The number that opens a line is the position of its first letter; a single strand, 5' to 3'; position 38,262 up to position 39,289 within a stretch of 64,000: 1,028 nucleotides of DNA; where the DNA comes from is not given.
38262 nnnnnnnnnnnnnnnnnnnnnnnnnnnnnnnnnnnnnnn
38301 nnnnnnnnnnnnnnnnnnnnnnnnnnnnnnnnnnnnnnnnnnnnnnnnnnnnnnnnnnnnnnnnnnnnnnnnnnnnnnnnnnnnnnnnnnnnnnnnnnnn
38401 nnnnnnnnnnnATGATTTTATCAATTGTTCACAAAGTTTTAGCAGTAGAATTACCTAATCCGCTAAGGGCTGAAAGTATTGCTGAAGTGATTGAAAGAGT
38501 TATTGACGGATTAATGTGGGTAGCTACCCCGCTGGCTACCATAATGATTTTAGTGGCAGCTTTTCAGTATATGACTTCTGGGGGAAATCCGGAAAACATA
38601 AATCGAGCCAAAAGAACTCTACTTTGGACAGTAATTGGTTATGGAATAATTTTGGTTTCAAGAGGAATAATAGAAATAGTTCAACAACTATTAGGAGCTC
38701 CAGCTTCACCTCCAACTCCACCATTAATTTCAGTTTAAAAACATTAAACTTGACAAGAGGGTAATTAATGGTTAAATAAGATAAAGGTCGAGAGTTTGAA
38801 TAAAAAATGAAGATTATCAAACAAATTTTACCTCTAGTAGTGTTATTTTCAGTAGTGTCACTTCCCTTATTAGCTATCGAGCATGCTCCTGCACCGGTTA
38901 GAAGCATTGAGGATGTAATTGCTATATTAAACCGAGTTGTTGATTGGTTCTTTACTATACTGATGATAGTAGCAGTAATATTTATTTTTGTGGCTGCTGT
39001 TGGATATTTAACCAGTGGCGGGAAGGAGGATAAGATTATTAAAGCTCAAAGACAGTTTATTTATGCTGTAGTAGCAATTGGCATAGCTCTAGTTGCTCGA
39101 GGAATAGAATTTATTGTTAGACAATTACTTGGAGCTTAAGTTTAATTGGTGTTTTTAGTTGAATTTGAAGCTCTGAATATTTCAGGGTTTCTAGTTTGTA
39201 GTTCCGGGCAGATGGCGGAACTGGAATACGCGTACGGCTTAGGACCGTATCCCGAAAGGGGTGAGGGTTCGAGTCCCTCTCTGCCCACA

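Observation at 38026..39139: Three tandem paralogous small proteins with a VirB2/TrbC pilin-like two-helix layout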

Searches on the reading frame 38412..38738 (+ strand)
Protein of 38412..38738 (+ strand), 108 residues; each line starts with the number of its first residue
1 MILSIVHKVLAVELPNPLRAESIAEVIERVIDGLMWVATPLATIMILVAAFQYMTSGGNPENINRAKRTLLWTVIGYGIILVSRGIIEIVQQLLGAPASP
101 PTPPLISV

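Call 3: search_protein_families(library=pfam, proteins=[window:38412-38738:+], max_evalue=1)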
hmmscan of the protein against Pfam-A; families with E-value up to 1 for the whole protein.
window:38412-38738:+ (108 aa): 5 families
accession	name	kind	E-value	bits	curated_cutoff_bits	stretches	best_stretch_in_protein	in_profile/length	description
PF18895.5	T4SS_pilin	-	5.5e-13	49.2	26.6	1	21-88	3-69/71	Type IV secretion system pilin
PF04956.18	TrbC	-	1.5e-07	32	27.9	1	5-87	15-95/98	TrbC/VIRB2 pilin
PF13160.11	DUF3995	-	0.077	13.9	34.3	1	18-93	19-93/124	Protein of unknown function (DUF3995)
PF20777.4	KH_SLS1_2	-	0.15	12.9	27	1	45-72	42-62/63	SLS1 protein second KH domain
PF24431.1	DUF7554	-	0.78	10.6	25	0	25-49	24-48/60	Family of unknown function (DUF7554)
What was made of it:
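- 38412..38738 (+): Pilin copy 2 (108 aa). Its start overlaps the copy 1 stop (ATGA). 'NPL'-type mature N-terminus and a Pro-rich C-terminal tail. PF18895 49.2 bits and PF04956 32.0 bits, both above cut-off (call 3).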

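Call 4: search_protein_families(library=ncbifam, proteins=[window:38412-38738:+], max_evalue=1)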
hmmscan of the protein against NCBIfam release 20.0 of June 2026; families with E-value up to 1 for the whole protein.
window:38412-38738:+ (108 aa): 1 family
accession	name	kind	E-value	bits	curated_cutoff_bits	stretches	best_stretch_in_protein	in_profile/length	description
NF045849.1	ICE_MMCAP2_0565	equivalog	5.5e-07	29.2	40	1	23-90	9-76/80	Mbov_0395 family pilin-like conjugal transfer protein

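Call 13: find_homologous_proteins(query=window:38412-38738:+)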
Query window:38412-38738:+ (108 aa): 1 proteins with E <= 0.001 among 8 candidates.
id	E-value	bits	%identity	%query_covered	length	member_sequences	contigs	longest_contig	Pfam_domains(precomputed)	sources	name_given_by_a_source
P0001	1.3e-60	220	100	100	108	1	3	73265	PF18895.6,PF04956.19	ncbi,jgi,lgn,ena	-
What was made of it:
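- Tried and rejected: Word-indexed homologue search with copy 2 alone returned only itself (call 13).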

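Call 14: find_encoding_contigs(protein=P0001, flank=10000, max_places=6)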
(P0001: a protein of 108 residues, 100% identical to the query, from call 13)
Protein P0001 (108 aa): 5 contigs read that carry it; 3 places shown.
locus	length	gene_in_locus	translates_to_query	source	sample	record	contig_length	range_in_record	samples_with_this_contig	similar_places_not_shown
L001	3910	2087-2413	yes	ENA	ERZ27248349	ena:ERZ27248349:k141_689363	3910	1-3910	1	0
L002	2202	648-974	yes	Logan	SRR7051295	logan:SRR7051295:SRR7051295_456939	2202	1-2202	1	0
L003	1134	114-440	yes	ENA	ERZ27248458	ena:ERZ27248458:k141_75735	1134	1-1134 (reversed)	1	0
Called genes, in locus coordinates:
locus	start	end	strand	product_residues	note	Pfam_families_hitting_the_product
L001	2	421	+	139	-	?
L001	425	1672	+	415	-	PF01547:SBP_bac_1, PF13416:SBP_bac_8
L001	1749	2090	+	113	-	PF18895:T4SS_pilin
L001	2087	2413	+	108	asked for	PF04956:TrbC, PF18895:T4SS_pilin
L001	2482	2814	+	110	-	PF18895:T4SS_pilin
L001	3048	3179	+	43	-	-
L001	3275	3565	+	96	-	PF13412:HTH_24 (weak)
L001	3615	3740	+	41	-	-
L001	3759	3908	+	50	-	?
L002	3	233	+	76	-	?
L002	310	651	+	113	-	PF18895:T4SS_pilin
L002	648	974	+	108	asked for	PF04956:TrbC, PF18895:T4SS_pilin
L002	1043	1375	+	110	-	PF18895:T4SS_pilin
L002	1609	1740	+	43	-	-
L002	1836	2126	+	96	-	PF13412:HTH_24 (weak)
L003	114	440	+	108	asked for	PF04956:TrbC, PF18895:T4SS_pilin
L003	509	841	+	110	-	PF18895:T4SS_pilin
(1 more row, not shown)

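Call 17: search_solved_structures(query=window:38412-38738:+, max_evalue=10, show_alignments=2)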
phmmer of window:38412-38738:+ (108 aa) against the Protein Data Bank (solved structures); distinct sequences matched with E-value up to 10: 2.
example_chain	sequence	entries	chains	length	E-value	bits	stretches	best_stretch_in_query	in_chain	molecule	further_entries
9k7u_A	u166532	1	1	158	0.88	13.1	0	20-68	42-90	Heter-Zn2-HEHE-22A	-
8gjg_A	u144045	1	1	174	1.3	12.6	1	8-95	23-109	gluc_A04_0005 Binder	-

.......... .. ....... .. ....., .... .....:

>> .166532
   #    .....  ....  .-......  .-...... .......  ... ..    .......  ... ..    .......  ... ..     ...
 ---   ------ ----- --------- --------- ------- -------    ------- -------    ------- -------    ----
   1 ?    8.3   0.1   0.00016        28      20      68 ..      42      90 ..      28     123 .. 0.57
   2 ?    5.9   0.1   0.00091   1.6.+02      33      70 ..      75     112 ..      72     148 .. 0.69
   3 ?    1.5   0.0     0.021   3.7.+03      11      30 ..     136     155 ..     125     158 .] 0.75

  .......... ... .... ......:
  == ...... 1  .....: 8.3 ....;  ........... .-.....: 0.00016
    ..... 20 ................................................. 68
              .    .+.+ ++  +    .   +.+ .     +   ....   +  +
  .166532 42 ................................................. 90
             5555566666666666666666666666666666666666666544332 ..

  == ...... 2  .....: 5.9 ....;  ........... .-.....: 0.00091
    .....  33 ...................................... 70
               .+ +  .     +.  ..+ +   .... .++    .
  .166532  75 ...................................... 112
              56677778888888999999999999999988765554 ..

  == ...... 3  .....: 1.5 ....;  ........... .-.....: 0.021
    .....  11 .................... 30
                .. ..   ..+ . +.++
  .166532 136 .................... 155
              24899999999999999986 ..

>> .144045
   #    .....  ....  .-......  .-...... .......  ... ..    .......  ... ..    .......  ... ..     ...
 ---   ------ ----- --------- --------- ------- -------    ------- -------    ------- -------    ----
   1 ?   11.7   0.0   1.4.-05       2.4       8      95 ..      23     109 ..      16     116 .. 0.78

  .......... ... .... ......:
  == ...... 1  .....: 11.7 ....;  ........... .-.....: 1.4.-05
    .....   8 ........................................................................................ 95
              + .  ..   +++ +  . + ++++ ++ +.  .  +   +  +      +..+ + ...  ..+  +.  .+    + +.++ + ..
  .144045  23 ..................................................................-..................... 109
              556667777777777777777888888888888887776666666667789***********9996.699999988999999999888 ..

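Call 89: search_dna_similar(query=window:38412-38738:+, collection=plasmids, mode=protein, max_evalue=0.1, max_rows=15)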
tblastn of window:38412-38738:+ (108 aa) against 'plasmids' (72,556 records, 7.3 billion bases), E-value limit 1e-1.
Records with a match: 26; places in all: 29; records where one place covers at least 80% of the query: 0.
Best place of each record, by identity: <60% 26.
By first word of the organism name: Natrinema 10; Halobacterium 4; Halomontanus 4; Embleya 2; halophilic 1; Halorussus 1; Halostella 1; Salinibaculum 1; Haloterrigena 1; Natronorubrum 1.
By predicted mobility (MOB-suite, as given by PLSDB): non-mobilizable 25; mobilizable 1.
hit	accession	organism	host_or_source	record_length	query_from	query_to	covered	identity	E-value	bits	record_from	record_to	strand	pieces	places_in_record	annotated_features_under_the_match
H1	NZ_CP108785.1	Embleya sp. NBC_00888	-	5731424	20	104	79%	30.6%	1e-4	46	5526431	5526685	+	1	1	none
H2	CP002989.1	halophilic archaeon DL31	-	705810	22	95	69%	35.1%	5e-5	47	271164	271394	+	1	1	hypothetical protein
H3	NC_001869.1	Halobacterium salinarum NRC-34001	-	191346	23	95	68%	34.2%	3e-2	40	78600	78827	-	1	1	pilin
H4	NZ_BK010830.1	Halobacterium salinarum NRC-34001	-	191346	23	95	68%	34.2%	3e-2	40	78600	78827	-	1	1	pilin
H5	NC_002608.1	Halobacterium salinarum NRC-34001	-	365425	23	95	68%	34.2%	3e-2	40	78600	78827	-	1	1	pilin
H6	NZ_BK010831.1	Halobacterium salinarum NRC-34001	-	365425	23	95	68%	34.2%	3e-2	40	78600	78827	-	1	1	pilin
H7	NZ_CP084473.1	Natrinema sp. DC36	cell culture,sediment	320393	40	105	61%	37.7%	5e-4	45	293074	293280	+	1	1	hypothetical protein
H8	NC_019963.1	Natrinema pellirubrum DSM 15624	-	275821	30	105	70%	31.6%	3e-3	42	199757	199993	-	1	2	pilin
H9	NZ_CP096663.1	Halorussus limi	cell culture,saline soil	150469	23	95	68%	32.9%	3e-2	40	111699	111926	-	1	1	pilin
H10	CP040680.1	Halostella pelagica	pure culture,isolated from salted brown ...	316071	23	95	68%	32.9%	5e-2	39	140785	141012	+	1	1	record has no annotation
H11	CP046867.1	Salinibaculum litoreum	pure culture,isolated from salted brown ...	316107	23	95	68%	32.9%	5e-2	39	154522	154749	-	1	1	record has no annotation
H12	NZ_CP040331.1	Natrinema versiforme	-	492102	40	108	64%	34.7%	3e-3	42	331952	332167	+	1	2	pilin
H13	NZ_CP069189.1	Haloterrigena salifodinae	Salt Microbe,Salt Mine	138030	40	105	61%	36.2%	5e-4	44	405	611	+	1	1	pilin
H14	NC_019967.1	Natrinema pellirubrum DSM 15624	-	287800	40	105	61%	36.2%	3e-3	42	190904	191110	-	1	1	pilin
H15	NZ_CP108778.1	Embleya sp. NBC_00896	-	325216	20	98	73%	29.1%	5e-2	39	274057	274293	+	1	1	none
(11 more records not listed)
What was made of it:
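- Closest known: Haloarchaeal plasmid 'pilin' genes. Same: They are detectably similar to copy 2 (30-38% identity over 60-70% of its length, call 89) and belong to the same small pilin family.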

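Call 90: get_annotated_region(hit=H8, flank=12000)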
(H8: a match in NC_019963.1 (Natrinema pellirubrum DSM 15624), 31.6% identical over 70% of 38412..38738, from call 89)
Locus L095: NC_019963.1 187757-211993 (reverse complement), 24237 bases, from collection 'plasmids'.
description: Natrinema pellirubrum DSM 15624 plasmid pNATPE02, complete sequence
organism: Natrinema pellirubrum DSM 15624 (NCBI taxid 797303)
taxonomy: Archaea; Euryarchaeota; Halobacteria; Halobacteriales; Natrialbaceae; Natrinema; Natrinema pellirubrum; Natrinema pellirubrum DSM 15624
host: -; source: -; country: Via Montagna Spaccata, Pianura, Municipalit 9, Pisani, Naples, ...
typing (MOB-suite, as given by PLSDB): non-mobilizable; mating-pair formation MPF_T
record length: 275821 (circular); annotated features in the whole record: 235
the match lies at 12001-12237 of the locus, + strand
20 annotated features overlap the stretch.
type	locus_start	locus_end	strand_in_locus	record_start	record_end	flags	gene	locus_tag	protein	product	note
CDS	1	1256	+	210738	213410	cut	acnA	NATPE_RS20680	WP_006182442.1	aconitate hydratase AcnA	GO:0006099 - tricarboxylic acid cycle [Evidence IEA]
CDS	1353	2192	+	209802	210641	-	-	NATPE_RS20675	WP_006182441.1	ZIP family metal transporter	GO:0030001 - metal ion transport [Evidence IEA]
CDS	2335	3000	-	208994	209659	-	-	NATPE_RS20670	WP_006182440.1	TrkA family potassium uptake protein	GO:0006813 - potassium ion transport [Evidence IEA]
CDS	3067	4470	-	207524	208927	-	-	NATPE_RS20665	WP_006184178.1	APC family permease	-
CDS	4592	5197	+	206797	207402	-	-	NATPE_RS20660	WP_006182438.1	hypothetical protein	-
CDS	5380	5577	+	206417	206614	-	-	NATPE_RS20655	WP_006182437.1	hypothetical protein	-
CDS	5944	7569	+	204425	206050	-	-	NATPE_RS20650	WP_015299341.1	transposase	GO:0006313 - DNA transposition [Evidence IEA]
CDS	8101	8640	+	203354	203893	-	-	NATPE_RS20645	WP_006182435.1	hypothetical protein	-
CDS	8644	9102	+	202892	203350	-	-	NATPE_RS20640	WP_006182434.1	hypothetical protein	-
CDS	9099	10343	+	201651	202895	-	-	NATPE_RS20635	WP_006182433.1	phage integrase SAM-like domain-containing protein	-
CDS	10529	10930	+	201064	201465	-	-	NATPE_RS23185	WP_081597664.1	hypothetical protein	-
CDS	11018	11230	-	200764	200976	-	-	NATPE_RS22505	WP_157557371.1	hypothetical protein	-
CDS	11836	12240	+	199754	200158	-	-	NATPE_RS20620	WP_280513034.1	pilin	-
CDS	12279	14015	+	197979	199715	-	-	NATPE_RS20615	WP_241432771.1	hypothetical protein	-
CDS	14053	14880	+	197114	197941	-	-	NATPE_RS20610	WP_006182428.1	hypothetical protein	-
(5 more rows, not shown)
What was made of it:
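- Closest known: Haloarchaeal plasmid 'pilin' genes. Different: There the pilin gene is single and heads a cluster containing T4SS conjugative-transfer and TraM-recognition-domain proteins (call 90).
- Family members annotated 'pilin' head a T4SS gene cluster on a Natrinema plasmid (calls 89-90).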

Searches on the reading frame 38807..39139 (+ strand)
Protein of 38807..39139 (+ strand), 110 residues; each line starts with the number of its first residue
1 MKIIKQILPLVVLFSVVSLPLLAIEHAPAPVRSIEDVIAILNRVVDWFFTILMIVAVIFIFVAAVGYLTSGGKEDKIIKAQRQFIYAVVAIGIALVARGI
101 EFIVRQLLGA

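Call 3: search_protein_families(library=pfam, proteins=[window:38807-39139:+], max_evalue=1)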
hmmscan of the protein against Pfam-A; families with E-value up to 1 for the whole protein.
window:38807-39139:+ (110 aa): 7 families
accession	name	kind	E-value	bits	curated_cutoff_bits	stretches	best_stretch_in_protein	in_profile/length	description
PF18895.5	T4SS_pilin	-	1.1e-09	38.7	26.6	1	39-100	7-67/71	Type IV secretion system pilin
PF00520.37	Ion_trans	-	0.0003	20.5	25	1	10-70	7-66/241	Ion transport protein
PF04956.18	TrbC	-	0.0022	18.6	27.9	1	10-99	11-93/98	TrbC/VIRB2 pilin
PF04290.18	DctQ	-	0.0026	18.1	28.3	1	41-106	61-129/132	Tripartite ATP-independent periplasmic transporters, DctQ component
PF19607.4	DUF6112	-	0.022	15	25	1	38-98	13-72/88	Family of unknown function (DUF6112)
PF02950.22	Conotoxin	-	0.19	13.1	25.1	1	50-81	4-35/75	Conotoxin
PF19592.4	DUF6097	-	0.66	10.6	27.5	1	2-80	64-142/152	Family of unknown function (DUF6097)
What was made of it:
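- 38807..39139 (+): Pilin copy 3 (110 aa). The only copy with a canonical Sec signal peptide (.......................|IEHA). PF18895, 38.7 bits (call 3).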

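Call 4: search_protein_families(library=ncbifam, proteins=[window:38807-39139:+], max_evalue=1)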
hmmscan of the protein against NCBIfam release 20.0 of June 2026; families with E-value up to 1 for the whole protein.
window:38807-39139:+ (110 aa): 7 families
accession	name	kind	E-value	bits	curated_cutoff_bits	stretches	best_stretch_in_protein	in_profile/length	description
NF045849.1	ICE_MMCAP2_0565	equivalog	0.00096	18.8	40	1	36-100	8-72/80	Mbov_0395 family pilin-like conjugal transfer protein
NF001324.0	PRK00259.1-2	equivalog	0.0092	16.5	187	1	1-109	1-105/181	septation protein A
NF010524.0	PRK13922.14-4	equivalog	0.024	13.8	332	1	48-84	6-42/270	rod shape-determining protein MreC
NF001326.0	PRK00259.1-4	equivalog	0.028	14.9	277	1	1-94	1-90/179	septation protein A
NF004929.0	PRK06286.2-2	equivalog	0.055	13.6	279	1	45-94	4-54/143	putative monovalent cation/H+ antiporter subunit G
NF008480.0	PRK11380.1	equivalog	0.06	12.7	386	1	45-97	40-92/353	hypothetical protein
NF045890.1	conj_pls20_p028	equivalog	0.19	10.5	150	1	27-104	280-350/377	pLS20_p028 family conjugation system transmembrane protein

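Call 18: search_solved_structures(query=window:38807-39139:+, max_evalue=10)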
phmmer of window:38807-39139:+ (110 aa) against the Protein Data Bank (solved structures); distinct sequences matched with E-value up to 10: 0.
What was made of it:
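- Tried and rejected: Sequence search of the PDB with copies 2 and 3 gave only designed proteins at E of about 1, or nothing (calls 17-18).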

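Call 24: predict_structure(protein=window:38807-39139:+)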
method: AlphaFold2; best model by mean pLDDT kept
length: 110 residues; sequences in the alignment: 1
mean_pLDDT: 73.6   pTM: 0.46
mean pLDDT of the five models: 73.6, 71.0, 70.9, 68.1, 66.0
residues with pLDDT >= 90: 0; 70-90: 85; 50-70: 24; < 50: 1
segments of 3 or more residues with pLDDT < 50: none
pLDDT, mean of each block of 10 residues (from residue 1): 69 69 62 77 78 80 79 71 76 77 71
secondary structure, 60 per line:
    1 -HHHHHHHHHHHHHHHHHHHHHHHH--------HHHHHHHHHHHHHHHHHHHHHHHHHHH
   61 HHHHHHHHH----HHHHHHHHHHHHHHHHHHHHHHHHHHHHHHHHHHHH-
elements in order: H2-25 H34-69 H74-109
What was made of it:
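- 38807..39139 (+): AF2 model has helices 2-25, 34-69 and 74-109, pLDDT 73.6 (call 24).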

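Call 28: fold_search(model_id=the predicted structure, library=pdb)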
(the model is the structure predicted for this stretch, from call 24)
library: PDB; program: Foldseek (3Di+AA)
matches with E <= 10: 0; with E <= 0.001: 0
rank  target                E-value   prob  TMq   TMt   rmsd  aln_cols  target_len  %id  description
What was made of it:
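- On Pfam PF18895 T4SS_pilin / PF04956 TrbC-VirB2 pilins: Foldseek against the PDB gave 0 hits (call 28).
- Tried and rejected: Foldseek of the copy 3 model against the PDB gave no hit (call 28).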

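Call 30: list_cluster_members(proteins=[P0011, P0001, window:38807-39139:+, window:36750-37997:+, window:34344-36746:+])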
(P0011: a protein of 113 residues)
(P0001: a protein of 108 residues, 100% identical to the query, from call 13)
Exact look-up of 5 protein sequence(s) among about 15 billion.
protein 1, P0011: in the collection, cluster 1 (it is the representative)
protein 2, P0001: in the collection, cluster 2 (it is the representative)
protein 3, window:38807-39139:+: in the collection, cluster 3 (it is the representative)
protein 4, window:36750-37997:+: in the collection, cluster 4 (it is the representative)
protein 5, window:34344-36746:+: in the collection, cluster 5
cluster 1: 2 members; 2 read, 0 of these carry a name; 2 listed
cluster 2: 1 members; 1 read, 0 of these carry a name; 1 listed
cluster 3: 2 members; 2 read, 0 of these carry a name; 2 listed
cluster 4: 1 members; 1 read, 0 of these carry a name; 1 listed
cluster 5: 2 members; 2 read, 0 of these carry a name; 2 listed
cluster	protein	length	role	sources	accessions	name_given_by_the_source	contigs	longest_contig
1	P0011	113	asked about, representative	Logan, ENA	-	-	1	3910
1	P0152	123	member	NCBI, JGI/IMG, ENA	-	-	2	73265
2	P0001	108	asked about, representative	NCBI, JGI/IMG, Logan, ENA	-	-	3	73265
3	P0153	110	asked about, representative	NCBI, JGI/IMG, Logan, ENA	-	-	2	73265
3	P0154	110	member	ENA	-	-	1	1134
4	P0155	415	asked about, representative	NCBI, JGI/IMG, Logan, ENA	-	-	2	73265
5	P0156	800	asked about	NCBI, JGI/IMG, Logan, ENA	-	-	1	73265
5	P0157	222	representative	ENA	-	-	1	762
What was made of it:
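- Checked: Other gene callers give 113 or 123 aa (calls 14, 30).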
